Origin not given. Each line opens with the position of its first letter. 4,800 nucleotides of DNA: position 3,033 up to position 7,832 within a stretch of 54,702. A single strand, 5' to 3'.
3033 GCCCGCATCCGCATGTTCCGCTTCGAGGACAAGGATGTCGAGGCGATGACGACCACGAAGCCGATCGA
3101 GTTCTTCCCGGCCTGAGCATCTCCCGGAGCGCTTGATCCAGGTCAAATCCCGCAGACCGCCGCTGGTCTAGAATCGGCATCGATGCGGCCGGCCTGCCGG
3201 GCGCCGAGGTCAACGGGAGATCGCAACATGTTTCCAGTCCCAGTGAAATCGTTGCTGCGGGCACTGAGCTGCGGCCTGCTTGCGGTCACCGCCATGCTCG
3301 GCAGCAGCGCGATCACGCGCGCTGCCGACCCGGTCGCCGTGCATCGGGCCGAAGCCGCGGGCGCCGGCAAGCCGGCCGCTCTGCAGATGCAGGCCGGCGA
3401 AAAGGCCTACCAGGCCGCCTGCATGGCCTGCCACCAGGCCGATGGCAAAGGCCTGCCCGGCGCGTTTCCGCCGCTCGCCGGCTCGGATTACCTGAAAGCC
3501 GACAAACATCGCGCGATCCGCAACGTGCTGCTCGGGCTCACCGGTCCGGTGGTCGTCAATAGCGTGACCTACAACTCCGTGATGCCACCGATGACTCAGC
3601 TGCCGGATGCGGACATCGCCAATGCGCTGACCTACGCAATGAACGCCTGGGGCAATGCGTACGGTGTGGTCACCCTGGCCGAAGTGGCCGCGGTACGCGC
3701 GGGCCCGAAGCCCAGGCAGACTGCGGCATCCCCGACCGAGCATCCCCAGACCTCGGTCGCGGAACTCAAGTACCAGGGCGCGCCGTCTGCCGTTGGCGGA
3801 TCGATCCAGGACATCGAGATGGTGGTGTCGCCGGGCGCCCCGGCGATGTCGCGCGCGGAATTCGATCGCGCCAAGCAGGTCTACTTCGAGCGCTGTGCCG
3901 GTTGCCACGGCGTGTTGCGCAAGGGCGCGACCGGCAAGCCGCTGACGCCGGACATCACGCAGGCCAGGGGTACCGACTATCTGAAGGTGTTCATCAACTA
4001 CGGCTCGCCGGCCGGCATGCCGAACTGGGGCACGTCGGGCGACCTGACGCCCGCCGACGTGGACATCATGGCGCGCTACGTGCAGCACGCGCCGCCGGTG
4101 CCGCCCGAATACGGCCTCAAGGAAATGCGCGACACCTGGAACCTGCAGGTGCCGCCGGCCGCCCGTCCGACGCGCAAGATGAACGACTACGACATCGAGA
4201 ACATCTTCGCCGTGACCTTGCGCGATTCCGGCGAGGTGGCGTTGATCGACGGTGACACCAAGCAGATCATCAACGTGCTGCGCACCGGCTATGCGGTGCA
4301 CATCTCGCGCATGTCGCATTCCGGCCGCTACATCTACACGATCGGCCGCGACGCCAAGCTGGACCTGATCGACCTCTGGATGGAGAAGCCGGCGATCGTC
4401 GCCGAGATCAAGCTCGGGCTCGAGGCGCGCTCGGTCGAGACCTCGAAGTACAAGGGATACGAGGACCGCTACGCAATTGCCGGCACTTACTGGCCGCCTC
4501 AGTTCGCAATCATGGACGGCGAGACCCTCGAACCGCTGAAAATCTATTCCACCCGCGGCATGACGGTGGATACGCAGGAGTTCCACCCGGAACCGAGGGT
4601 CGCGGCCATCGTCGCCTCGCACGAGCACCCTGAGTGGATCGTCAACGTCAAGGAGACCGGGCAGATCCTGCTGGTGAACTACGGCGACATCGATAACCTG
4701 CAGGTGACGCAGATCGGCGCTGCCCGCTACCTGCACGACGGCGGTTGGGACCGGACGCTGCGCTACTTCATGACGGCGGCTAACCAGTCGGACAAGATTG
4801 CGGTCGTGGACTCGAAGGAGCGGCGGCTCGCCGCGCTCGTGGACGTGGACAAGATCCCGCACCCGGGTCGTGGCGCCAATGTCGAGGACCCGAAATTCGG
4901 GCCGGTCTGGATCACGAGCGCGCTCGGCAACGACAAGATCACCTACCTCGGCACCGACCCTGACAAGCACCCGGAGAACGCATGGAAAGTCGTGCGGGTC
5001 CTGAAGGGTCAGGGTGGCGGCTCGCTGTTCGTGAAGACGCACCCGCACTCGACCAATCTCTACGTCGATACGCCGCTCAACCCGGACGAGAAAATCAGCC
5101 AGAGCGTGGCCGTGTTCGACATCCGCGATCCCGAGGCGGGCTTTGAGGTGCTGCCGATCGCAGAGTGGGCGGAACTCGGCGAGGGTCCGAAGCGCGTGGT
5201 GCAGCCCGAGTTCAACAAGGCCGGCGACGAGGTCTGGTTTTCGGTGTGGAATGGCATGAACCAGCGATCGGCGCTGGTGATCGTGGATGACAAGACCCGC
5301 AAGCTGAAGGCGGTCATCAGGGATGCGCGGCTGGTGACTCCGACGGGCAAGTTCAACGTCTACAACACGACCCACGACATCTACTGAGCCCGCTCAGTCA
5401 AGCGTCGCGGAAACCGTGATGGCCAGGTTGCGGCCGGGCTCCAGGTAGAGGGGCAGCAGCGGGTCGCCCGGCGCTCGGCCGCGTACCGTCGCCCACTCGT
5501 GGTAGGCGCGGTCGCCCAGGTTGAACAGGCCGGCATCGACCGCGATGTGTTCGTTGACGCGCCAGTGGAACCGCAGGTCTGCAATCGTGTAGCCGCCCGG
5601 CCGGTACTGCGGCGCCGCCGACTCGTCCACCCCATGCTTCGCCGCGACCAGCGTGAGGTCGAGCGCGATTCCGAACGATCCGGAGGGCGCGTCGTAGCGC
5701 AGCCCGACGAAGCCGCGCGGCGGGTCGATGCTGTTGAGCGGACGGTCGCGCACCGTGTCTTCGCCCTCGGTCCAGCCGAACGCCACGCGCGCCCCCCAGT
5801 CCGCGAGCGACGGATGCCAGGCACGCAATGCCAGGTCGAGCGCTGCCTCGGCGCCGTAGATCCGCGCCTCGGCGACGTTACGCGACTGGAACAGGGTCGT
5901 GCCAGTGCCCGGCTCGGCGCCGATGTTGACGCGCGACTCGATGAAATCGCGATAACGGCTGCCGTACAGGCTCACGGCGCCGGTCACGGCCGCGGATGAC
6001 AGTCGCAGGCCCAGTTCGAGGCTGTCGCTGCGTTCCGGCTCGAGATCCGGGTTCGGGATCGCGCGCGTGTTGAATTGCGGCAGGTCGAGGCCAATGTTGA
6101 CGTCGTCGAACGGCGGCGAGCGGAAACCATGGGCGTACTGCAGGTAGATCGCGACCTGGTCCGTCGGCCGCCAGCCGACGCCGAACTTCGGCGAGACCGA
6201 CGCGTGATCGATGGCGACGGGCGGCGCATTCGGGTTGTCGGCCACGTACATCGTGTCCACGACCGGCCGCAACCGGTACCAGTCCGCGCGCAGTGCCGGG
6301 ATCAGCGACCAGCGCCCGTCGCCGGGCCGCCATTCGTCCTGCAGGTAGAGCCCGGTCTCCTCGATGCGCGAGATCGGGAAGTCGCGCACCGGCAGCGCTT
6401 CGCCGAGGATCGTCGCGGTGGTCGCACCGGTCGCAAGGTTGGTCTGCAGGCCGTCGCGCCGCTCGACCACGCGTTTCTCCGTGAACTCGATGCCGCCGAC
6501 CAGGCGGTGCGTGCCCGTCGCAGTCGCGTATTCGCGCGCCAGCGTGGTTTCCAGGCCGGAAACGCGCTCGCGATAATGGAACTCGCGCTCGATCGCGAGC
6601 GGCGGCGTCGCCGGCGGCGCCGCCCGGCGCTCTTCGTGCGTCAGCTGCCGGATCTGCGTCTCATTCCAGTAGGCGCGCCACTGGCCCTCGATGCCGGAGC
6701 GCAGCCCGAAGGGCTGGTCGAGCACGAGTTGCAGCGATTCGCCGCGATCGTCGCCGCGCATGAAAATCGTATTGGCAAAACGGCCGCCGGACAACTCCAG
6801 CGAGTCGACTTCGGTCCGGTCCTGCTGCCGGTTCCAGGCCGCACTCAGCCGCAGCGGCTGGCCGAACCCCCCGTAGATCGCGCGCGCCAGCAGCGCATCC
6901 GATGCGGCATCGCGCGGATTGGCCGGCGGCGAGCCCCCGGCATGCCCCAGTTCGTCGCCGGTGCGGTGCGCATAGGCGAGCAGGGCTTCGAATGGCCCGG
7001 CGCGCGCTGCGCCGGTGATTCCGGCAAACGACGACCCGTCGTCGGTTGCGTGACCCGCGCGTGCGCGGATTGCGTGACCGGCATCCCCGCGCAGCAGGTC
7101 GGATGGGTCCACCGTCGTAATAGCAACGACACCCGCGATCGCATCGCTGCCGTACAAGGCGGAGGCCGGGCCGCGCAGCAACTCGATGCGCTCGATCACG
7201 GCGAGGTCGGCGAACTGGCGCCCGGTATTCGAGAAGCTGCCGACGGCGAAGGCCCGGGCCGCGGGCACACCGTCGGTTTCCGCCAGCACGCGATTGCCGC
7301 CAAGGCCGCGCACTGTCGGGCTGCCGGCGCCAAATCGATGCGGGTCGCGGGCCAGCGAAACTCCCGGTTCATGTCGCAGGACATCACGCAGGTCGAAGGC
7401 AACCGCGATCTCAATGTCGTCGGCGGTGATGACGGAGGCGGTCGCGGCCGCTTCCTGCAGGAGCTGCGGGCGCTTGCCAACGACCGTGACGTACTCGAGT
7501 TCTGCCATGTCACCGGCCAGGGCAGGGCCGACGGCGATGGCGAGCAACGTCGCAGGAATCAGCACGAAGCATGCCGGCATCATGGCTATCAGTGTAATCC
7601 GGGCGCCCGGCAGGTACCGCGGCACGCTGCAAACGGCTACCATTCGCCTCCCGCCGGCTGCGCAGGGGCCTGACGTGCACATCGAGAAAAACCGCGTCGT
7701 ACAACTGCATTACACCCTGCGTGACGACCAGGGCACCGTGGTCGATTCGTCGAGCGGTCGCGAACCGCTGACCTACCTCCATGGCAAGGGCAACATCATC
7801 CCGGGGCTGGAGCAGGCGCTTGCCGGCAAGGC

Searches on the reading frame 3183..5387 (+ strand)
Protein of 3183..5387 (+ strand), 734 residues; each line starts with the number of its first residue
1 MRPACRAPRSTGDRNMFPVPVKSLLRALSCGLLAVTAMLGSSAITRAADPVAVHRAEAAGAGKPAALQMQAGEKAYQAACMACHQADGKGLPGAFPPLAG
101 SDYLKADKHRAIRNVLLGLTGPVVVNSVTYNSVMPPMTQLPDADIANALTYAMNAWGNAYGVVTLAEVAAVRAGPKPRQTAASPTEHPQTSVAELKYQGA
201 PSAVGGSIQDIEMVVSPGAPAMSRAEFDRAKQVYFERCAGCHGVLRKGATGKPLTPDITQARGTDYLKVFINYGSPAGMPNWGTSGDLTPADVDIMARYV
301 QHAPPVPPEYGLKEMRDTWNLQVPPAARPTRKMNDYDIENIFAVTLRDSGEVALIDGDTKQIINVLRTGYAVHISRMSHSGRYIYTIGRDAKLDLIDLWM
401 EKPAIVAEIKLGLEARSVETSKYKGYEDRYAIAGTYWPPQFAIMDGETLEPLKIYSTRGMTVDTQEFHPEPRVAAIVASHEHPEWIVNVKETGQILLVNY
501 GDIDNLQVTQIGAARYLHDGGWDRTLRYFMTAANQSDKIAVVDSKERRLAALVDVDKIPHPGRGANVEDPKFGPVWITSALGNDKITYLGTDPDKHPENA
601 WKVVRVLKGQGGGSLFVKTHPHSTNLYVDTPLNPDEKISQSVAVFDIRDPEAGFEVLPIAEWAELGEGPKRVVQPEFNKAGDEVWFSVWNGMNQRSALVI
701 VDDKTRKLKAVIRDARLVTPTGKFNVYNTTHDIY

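Call 61: search_protein_families(library=pfam, proteins=[window:3183-5387:+], max_evalue=0.0001)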
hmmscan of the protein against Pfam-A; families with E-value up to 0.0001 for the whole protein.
window:3183-5387:+ (734 aa): 3 families
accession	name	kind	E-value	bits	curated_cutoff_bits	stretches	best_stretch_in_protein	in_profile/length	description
PF02239.22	Cytochrom_D1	-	6.2e-147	489.4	25.5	1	337-729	2-368/368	Cytochrome D1 heme domain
PF13442.11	Cytochrome_CBB3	-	3.1e-22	79.1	27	2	226-300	2-68/68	Cytochrome C oxidase, cbb3-type, subunit III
PF00034.26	Cytochrom_C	-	6.1e-17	63.2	21.3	1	70-153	2-87/90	Cytochrome c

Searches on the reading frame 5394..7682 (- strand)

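Call 61: search_protein_families(library=pfam, proteins=[window:5394-7682:-], max_evalue=0.0001)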
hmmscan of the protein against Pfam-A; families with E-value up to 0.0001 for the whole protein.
window:5394-7682:- (762 aa): 3 families
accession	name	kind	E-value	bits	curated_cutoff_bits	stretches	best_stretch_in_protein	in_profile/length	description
PF00593.30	TonB_dep_Rec_b-barrel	-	5.5e-56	191.7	27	1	270-722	21-436/436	TonB dependent receptor-like, beta-barrel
PF07715.20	Plug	-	5.7e-23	81.9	23.9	1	76-185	3-107/107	TonB-dependent Receptor Plug Domain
PF14905.12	OMP_b-brl_3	-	1.2e-06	28.3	27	1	495-622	158-283/408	Outer membrane protein beta-barrel family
